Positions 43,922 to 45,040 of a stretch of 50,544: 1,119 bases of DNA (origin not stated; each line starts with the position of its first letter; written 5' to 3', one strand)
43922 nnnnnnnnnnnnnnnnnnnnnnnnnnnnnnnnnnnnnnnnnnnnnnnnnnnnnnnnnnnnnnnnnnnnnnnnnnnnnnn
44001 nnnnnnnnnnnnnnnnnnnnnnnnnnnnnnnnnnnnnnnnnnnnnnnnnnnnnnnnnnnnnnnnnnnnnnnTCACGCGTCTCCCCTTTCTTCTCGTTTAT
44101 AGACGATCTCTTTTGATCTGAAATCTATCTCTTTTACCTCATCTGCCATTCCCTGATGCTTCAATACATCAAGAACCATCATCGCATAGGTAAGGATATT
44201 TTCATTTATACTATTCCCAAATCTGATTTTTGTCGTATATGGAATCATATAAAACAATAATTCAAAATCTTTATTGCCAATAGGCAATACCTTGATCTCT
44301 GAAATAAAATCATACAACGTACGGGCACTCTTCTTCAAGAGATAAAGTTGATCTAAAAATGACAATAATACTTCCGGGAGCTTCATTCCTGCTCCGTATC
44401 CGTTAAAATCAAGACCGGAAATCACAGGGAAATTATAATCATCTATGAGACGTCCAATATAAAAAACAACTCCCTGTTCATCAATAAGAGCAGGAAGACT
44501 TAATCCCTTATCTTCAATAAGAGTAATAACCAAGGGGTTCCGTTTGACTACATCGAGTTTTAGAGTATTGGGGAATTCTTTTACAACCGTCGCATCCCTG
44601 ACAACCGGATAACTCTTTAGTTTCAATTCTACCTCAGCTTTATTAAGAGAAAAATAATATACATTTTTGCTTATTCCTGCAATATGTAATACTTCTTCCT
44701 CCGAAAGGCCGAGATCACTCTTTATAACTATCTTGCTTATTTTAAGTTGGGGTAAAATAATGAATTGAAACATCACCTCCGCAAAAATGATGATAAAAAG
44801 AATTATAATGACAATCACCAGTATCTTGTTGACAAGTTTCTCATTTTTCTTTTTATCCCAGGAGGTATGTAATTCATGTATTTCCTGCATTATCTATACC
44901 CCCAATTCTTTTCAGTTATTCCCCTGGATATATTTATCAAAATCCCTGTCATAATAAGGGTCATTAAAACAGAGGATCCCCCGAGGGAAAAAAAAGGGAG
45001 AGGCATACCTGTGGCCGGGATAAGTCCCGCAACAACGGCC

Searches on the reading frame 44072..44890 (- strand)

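Call 57: search_protein_families(library=pfam, proteins=[window:44072-44890:-], max_evalue=0.0001)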
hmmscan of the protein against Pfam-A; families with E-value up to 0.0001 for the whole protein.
window:44072-44890:- (272 aa): 1 family
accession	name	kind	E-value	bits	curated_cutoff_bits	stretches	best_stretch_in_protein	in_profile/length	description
PF08478.15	POTRA_1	-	7.3e-14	52.3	23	1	50-117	2-69/69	POTRA domain, FtsQ-type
